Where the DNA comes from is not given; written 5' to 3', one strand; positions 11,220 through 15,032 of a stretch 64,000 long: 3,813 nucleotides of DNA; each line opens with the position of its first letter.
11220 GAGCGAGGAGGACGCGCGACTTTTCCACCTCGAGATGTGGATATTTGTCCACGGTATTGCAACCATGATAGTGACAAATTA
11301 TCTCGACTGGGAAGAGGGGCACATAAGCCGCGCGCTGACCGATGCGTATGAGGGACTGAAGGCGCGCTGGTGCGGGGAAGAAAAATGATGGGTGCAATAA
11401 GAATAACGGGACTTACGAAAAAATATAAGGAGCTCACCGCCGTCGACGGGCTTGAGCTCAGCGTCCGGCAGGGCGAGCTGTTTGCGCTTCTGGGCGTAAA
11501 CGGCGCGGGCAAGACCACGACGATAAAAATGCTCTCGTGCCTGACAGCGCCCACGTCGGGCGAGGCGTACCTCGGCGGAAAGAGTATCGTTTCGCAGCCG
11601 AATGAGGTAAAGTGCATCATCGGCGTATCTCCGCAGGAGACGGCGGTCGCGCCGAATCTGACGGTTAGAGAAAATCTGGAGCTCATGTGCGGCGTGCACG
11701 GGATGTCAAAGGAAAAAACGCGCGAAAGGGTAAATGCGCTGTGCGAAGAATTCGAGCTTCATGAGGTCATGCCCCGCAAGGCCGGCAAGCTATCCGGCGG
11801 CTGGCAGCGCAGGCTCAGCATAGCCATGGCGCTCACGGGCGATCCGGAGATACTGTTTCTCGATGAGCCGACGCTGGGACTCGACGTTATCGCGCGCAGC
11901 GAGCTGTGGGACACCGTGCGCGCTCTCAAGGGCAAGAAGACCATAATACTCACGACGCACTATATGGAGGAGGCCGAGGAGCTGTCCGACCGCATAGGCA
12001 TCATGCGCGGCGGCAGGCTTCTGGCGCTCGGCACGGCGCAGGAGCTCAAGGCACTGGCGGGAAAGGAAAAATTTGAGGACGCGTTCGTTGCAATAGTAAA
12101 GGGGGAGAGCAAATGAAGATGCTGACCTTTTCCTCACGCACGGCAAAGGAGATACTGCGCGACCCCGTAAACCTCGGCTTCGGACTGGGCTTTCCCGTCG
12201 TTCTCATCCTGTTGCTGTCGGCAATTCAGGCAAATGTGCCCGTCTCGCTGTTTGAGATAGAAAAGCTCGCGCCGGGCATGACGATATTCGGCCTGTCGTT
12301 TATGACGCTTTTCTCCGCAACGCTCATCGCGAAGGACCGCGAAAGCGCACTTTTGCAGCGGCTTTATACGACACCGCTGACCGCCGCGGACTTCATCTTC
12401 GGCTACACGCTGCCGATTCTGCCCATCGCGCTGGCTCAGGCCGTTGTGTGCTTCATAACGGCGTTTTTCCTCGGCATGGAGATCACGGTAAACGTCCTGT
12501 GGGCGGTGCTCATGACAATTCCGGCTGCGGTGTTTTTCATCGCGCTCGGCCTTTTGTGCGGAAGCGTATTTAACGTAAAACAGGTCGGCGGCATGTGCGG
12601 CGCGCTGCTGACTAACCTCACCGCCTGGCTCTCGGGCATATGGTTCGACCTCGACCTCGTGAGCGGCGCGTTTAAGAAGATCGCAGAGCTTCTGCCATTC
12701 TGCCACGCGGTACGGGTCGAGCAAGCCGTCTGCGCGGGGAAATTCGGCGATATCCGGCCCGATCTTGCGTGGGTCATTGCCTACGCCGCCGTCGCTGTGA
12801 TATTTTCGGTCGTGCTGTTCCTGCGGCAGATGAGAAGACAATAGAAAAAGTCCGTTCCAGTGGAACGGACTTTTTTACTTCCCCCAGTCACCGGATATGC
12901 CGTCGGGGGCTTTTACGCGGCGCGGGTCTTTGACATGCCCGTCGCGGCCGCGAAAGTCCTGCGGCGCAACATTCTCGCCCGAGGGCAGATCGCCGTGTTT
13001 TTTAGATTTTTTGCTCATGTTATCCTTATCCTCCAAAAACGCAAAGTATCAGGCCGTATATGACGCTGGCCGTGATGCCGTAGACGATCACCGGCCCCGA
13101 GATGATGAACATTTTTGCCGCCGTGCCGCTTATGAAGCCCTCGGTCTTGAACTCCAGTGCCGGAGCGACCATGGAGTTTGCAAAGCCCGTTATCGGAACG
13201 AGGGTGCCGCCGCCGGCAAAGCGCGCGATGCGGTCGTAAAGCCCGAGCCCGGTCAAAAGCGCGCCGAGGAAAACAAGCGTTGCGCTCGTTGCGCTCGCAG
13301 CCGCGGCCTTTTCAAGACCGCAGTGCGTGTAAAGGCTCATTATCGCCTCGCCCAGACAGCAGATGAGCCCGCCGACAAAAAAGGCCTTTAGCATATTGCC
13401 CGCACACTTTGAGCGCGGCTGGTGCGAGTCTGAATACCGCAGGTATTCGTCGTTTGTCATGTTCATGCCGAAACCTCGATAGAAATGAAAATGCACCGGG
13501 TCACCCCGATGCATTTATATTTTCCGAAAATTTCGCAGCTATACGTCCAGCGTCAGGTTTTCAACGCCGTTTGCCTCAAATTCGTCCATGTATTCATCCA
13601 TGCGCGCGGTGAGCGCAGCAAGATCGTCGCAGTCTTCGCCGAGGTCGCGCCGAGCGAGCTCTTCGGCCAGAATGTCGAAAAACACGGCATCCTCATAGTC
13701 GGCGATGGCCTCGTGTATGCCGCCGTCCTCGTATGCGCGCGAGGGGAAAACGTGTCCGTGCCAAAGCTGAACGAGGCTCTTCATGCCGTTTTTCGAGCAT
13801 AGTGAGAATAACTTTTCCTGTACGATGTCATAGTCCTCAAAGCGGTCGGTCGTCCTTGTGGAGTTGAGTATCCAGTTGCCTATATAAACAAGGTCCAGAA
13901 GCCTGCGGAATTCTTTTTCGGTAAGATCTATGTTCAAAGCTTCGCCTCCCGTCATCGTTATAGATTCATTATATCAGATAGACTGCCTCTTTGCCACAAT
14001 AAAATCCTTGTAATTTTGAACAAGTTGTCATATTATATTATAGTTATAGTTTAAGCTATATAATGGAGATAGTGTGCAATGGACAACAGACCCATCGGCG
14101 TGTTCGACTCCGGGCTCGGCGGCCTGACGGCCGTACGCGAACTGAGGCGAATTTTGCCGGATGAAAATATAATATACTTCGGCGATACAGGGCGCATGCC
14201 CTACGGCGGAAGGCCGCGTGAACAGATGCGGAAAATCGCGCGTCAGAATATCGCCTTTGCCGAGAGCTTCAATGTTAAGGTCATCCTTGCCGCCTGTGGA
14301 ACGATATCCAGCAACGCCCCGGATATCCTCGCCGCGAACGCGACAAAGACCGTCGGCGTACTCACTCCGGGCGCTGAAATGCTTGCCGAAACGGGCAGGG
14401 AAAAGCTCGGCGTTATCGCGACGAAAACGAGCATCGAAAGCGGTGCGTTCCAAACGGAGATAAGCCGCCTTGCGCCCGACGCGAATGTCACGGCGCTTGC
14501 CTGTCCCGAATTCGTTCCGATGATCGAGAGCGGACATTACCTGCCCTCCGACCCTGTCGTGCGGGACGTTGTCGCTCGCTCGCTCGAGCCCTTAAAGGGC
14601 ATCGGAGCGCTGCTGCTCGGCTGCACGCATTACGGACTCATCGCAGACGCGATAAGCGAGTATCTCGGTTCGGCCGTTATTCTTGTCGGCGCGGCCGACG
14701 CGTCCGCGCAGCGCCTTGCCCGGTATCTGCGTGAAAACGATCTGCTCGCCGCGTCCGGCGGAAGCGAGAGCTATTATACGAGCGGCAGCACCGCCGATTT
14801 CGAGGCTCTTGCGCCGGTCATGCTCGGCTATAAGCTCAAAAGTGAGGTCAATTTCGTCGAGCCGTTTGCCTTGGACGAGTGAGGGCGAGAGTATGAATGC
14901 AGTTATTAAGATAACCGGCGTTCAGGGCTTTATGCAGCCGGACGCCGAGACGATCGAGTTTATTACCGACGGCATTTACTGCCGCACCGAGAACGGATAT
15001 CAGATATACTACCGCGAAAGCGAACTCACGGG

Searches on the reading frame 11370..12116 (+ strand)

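Call 58: search_protein_families(library=pfam, proteins=[window:11370-12116:+], max_evalue=0.00001)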
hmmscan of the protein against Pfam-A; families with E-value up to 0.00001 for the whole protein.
window:11370-12116:+ (248 aa): 2 families
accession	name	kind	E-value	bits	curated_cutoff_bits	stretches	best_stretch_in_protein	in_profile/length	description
PF00005.33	ABC_tran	-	1.2e-30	107.3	25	1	26-168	2-136/137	ABC transporter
PF13304.12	AAA_21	-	1.2e-08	35.9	27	0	141-197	238-298/304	AAA domain, putative AbiEii toxin, Type IV TA system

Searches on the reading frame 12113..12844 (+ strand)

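Call 59: search_protein_families(library=pfam, proteins=[window:12113-12844:+], max_evalue=0.00001)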
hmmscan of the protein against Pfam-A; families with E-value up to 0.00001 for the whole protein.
window:12113-12844:+ (243 aa): 2 families
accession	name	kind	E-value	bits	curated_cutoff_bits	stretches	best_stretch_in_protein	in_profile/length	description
PF01061.29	ABC2_membrane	-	2.3e-20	73.5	26.9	1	5-201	5-204/211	ABC-2 type transporter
PF12698.13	ABC2_membrane_3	-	3.3e-17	63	31.6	1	53-233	165-346/347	ABC-2 family transporter protein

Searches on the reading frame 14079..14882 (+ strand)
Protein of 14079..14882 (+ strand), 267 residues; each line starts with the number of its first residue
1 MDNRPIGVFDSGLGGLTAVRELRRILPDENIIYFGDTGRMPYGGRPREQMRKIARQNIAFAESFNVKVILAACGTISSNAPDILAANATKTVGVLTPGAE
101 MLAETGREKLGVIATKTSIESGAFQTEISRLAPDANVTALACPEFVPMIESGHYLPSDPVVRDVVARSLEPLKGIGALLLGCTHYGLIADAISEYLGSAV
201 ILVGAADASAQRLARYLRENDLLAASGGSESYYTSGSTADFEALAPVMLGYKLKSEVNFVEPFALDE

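Call 59: search_protein_families(library=pfam, proteins=[window:14079-14882:+], max_evalue=0.00001)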
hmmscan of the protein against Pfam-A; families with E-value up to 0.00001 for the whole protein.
window:14079-14882:+ (267 aa): 1 family
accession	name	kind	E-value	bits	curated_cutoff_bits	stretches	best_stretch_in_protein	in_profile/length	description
PF01177.27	Asp_Glu_race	-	3e-07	30.9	31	1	39-201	38-201/211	Asp/Glu/Hydantoin racemase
